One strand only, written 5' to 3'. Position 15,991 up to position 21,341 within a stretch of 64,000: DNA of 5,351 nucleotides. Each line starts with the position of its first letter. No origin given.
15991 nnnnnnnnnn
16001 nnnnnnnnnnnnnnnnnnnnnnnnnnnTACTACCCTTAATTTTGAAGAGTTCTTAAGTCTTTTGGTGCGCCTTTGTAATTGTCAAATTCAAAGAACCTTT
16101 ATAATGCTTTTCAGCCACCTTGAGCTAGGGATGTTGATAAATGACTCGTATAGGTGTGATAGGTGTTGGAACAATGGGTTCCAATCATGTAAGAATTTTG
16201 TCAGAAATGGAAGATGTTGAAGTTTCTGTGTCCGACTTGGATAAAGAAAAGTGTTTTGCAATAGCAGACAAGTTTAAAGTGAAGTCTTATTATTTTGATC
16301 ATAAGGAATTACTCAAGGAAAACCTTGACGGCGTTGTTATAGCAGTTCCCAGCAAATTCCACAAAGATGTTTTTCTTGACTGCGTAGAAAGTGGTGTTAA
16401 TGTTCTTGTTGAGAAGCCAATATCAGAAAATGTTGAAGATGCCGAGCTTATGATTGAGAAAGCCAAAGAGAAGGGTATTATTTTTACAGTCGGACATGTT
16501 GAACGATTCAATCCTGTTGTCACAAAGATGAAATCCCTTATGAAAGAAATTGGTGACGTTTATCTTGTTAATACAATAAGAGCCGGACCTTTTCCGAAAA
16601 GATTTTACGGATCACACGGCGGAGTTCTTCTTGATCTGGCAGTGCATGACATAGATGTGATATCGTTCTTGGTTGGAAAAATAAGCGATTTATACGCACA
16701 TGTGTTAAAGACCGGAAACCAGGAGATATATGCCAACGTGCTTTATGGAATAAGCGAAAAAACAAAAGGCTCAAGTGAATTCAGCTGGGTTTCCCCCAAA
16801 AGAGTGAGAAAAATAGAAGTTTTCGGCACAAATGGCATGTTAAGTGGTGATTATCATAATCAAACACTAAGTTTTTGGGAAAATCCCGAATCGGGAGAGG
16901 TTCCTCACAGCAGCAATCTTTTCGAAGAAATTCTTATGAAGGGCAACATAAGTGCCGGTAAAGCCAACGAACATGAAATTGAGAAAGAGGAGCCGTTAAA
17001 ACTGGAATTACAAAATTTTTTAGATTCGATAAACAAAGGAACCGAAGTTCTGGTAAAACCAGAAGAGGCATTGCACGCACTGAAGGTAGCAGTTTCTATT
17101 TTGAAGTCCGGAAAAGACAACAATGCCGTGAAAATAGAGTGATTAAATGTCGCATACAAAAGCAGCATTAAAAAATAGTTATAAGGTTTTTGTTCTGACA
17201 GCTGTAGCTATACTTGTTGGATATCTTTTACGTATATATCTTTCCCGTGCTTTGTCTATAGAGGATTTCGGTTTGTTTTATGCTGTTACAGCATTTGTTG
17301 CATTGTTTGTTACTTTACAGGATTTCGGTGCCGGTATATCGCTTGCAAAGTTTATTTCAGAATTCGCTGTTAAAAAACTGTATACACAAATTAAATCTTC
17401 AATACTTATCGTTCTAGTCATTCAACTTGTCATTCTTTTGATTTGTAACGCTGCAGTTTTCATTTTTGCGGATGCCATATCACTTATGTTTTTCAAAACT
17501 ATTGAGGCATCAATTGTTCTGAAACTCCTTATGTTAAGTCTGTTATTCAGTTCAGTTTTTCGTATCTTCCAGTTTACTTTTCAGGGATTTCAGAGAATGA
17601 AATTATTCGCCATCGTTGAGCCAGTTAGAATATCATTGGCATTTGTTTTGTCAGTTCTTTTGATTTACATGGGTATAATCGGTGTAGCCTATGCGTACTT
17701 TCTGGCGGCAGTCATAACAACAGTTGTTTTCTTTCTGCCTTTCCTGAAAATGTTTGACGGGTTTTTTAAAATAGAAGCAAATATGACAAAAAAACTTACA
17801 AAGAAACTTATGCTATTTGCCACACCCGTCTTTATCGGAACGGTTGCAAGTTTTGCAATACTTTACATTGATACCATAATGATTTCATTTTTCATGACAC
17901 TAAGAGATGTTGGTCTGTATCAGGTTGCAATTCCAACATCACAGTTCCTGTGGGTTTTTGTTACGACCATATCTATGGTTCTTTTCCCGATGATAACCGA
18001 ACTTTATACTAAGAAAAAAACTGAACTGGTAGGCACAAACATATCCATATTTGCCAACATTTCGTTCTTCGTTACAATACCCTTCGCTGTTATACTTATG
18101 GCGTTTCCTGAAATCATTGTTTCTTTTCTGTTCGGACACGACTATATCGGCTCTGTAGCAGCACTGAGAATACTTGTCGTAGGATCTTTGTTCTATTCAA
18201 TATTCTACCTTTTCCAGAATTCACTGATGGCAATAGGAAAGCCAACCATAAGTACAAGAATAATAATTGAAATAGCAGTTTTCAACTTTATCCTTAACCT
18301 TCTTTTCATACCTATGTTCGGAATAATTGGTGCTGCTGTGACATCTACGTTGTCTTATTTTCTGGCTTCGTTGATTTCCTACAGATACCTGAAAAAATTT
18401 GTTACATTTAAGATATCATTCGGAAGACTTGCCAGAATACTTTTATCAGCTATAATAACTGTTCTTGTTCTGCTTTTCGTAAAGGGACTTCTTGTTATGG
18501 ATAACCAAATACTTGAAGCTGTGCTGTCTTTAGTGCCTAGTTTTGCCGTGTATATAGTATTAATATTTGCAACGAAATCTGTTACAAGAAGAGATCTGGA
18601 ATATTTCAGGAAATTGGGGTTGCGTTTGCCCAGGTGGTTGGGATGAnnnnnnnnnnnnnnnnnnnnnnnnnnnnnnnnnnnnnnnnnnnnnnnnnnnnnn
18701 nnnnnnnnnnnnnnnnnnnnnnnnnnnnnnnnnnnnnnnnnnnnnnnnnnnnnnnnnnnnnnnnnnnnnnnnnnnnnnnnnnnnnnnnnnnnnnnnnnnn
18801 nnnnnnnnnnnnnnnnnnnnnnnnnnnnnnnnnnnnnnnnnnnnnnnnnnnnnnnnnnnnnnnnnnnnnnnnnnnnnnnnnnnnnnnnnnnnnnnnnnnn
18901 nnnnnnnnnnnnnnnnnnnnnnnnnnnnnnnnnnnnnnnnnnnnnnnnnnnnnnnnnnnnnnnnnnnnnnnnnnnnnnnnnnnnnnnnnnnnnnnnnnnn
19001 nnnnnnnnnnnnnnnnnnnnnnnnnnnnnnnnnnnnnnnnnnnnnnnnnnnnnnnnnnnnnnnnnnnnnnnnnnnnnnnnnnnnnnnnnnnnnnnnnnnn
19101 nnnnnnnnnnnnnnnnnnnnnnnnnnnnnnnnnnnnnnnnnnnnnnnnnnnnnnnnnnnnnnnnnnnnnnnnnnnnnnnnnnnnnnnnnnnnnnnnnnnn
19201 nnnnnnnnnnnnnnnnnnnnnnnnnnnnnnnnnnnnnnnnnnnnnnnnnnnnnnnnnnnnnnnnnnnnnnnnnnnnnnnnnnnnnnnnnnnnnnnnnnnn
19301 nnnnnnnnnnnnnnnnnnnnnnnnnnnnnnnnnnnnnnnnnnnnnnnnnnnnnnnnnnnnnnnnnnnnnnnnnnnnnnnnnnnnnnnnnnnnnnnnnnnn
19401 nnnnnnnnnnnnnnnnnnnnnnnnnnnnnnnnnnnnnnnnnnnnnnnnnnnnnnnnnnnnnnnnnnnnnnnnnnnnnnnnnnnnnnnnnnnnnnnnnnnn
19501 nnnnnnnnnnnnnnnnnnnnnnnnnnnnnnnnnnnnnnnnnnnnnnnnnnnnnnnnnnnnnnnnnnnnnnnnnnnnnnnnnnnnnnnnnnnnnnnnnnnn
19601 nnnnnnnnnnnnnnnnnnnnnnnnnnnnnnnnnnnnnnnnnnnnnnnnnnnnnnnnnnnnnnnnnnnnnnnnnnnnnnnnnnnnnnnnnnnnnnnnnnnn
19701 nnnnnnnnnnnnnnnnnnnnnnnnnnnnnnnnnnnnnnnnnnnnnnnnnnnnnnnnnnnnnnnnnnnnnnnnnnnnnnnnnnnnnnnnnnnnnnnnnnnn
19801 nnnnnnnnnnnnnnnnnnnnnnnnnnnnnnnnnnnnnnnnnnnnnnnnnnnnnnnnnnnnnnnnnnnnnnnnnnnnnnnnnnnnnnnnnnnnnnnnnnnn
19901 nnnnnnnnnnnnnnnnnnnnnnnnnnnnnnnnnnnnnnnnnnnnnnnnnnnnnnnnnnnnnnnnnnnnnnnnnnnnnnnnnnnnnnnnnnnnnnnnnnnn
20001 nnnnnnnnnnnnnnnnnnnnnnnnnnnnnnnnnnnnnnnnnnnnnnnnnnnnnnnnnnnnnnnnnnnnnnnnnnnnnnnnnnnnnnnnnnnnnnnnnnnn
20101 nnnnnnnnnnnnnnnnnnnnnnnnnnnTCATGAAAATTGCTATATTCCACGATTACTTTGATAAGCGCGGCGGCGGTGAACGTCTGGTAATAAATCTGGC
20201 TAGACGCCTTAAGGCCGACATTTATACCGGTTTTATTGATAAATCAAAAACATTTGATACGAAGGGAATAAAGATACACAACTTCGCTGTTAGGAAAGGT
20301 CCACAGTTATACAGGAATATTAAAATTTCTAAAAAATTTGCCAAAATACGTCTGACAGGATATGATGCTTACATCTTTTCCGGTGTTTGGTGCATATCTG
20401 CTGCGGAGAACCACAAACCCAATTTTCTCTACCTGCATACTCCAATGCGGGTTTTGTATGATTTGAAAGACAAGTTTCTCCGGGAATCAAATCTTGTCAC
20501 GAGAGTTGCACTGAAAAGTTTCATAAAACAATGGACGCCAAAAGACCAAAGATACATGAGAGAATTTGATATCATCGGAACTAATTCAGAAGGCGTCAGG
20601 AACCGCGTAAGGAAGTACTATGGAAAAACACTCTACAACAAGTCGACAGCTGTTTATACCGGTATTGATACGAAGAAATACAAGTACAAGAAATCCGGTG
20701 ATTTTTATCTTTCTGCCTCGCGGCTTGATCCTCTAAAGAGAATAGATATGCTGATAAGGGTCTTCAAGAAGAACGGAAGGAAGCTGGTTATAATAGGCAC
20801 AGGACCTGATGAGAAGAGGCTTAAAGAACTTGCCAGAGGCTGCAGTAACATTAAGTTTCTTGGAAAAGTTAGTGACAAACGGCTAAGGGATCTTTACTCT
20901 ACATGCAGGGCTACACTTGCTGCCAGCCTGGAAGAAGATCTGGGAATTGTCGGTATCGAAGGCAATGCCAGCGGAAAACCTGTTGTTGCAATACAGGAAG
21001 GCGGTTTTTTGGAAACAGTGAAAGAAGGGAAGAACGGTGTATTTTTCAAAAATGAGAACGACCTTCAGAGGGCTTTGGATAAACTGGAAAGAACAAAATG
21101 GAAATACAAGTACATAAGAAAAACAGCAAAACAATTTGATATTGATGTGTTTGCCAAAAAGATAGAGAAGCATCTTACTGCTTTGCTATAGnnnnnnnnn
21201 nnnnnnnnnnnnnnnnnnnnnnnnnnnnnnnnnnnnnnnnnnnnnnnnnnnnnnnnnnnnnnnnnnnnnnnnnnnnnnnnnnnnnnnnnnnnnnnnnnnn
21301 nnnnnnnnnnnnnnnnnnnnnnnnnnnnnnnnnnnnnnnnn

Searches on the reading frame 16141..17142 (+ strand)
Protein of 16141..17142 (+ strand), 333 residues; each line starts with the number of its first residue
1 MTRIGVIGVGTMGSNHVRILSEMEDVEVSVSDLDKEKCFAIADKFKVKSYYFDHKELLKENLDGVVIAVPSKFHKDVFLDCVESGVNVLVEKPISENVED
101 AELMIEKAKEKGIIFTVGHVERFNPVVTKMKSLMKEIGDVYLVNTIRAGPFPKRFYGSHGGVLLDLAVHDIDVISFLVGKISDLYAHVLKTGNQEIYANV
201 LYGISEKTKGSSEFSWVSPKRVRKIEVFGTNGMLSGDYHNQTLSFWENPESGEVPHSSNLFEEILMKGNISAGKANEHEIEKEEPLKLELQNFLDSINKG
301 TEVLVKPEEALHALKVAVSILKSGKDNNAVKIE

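Call 19: search_protein_families(library=pfam, proteins=[window:16141-17142:+], max_evalue=0.00001)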
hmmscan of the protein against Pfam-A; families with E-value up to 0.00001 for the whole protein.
window:16141-17142:+ (333 aa): 5 families
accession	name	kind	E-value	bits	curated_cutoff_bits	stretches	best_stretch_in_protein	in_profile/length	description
PF01408.29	GFO_IDH_MocA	-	9.7e-24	84.8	24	1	3-119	2-120/120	Oxidoreductase family, NAD-binding Rossmann fold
PF22725.1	GFO_IDH_MocA_C3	-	5.6e-14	52.6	27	1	135-234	11-123/124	GFO/IDH/MocA C-terminal domain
PF02894.22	GFO_IDH_MocA_C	-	4.5e-11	43.4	22.9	1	136-331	8-217/218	Oxidoreductase family, C-terminal alpha/beta domain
PF03446.21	NAD_binding_2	-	3.4e-06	27.6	21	0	3-81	1-75/161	NAD binding domain of 6-phosphogluconate dehydrogenase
PF03807.23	F420_oxidored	-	6.9e-06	27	21.6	0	3-78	1-76/94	NADP oxidoreductase coenzyme F420-dependent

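Call 38: search_solved_structures(query=window:16141-17142:+, max_evalue=0.00001)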
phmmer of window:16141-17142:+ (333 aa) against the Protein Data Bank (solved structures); distinct sequences matched with E-value up to 0.00001: 59.
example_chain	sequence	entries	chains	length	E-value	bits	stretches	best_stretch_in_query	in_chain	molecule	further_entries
3ezy_A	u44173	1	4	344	7.8e-23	84.5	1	3-188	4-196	Dehydrogenase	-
7xr9_A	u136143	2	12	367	1.3e-20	77.3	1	3-177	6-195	DgpA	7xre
3db2_A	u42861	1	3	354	1.2e-19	74.1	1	57-332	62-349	putative NADPH-dependent oxidoreductase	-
7bvj_A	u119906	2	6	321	1.2e-18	70.7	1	3-263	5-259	Oxidoreductase, NAD-binding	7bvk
3euw_A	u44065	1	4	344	1.9e-18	70.1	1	3-254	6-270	Myo-inositol dehydrogenase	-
3e18_A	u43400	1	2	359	2.6e-18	69.7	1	4-180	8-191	oxidoreductase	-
6z3b_B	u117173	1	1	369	4e-16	62.5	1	5-183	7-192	Gfo/Idh/MocA family oxidoreductase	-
6z3b_A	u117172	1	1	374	4.1e-16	62.5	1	5-183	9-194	Gfo/Idh/MocA family oxidoreductase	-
6z3c_AAA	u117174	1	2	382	4.3e-16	62.4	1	5-183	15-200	Gfo/Idh/MocA family oxidoreductase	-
9m3d_B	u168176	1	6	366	8e-16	61.5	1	3-176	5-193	DgpA1 from W974-1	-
3cea_A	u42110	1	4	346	9.1e-15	58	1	3-180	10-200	Myo-inositol 2-dehydrogenase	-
4n54_A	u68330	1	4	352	1.1e-14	57.8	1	3-331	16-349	Inositol dehydrogenase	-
4mkx_A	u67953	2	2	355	1.1e-14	57.8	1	3-331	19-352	Inositol dehydrogenase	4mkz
3c1a_A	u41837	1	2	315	3.8e-14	56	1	3-184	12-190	Putative oxidoreductase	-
4hkt_A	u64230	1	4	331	4.2e-14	55.9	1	2-180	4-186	Inositol 2-dehydrogenase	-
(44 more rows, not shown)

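Call 47: search_protein_families(library=ncbifam, proteins=[window:16141-17142:+], max_evalue=1e-10)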
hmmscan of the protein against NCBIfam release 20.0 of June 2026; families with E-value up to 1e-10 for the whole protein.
window:16141-17142:+ (333 aa): 6 families
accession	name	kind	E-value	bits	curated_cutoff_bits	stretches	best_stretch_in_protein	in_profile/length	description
NF040723.1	UDP-GlcNAcDh_Arch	equivalog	2.9e-84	283.2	450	1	3-248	2-249/302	UDP-N-acetylglucosamine 3-dehydrogenase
TIGR04380.1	myo_inos_iolG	equivalog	1.2e-37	129.6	355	1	1-331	1-330/330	inositol 2-dehydrogenase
NF052679.1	InsChiInosDhIolG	equivalog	1.7e-19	70.1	540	1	3-179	4-186/343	bifunctional inositol 2-dehydrogenase/D-chiro-inositol 1-dehydrogenase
NF052479.1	LevoglcsnDh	equivalog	3.3e-15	55.7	650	1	4-188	6-212/386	levoglucosan dehydrogenase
NF058561.1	BT_2158_fam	equivalog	4.7e-12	45.2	750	1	4-146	38-183/487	glycoside 3-dehydrogenase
NF041392.1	XylDh_Gfo6_Halo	equivalog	1e-11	44.3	350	0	3-143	18-166/350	D-xylose 1-dehydrogenase Gfo6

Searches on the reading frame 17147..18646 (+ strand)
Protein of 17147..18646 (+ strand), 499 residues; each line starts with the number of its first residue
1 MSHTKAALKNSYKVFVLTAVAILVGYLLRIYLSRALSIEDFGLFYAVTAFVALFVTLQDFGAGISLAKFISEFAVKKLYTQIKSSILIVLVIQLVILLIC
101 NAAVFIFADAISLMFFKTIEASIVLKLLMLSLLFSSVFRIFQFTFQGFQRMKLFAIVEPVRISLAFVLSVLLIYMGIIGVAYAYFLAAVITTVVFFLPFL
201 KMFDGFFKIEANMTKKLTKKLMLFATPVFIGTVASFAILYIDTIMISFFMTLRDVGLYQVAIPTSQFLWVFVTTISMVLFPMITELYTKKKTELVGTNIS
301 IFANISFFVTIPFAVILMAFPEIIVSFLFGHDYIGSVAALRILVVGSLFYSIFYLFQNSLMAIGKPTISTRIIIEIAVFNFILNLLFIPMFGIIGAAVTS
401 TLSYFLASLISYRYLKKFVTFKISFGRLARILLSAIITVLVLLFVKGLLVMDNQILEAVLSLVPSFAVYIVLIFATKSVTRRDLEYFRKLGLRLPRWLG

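Call 19: search_protein_families(library=pfam, proteins=[window:17147-18646:+], max_evalue=0.00001)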
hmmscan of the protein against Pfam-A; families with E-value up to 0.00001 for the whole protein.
window:17147-18646:+ (499 aa): 4 families
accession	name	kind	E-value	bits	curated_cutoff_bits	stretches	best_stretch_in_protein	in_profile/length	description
PF01943.22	Polysacc_synt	-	2.1e-30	106.5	28.2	1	13-286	7-273/274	Polysaccharide biosynthesis protein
PF13440.11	Polysacc_synt_3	-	2.5e-14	53.6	23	1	32-337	2-292/293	Polysaccharide biosynthesis protein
PF03023.19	MurJ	-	2.7e-10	39.9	27.4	1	84-445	60-427/451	Lipid II flippase MurJ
PF01554.23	MatE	-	1.6e-07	31.6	24.9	1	227-385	1-160/161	MatE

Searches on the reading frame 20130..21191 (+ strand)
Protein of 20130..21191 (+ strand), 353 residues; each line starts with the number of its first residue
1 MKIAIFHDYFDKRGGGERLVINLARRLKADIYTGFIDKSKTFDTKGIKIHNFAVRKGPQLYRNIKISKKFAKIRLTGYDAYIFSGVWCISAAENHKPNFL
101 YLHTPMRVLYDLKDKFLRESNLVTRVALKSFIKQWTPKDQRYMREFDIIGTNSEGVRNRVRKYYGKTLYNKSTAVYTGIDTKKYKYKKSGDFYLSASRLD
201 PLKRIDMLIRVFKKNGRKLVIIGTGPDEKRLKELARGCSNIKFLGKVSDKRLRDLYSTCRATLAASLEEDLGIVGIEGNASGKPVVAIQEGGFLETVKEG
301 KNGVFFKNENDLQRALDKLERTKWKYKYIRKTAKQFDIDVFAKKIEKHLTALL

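Call 21: search_protein_families(library=pfam, proteins=[window:20130-21191:+], max_evalue=0.00001)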
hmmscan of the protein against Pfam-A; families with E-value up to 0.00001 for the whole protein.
window:20130-21191:+ (353 aa): 4 families
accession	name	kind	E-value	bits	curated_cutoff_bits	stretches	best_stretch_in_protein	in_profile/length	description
PF00534.26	Glycos_transf_1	-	1.2e-29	103.4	26.4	1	182-335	7-171/172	Glycosyl transferases group 1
PF13692.12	Glyco_trans_1_4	-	6.4e-21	75.5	27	1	195-319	6-139/142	Glycosyl transferases group 1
PF13439.12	Glyco_transf_4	-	3.5e-07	30.9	28.5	1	14-182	2-169/170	Glycosyltransferase Family 4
PF13524.12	Glyco_trans_1_2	-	5.7e-06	26.8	25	0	209-331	6-123/144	Glycosyl transferase-like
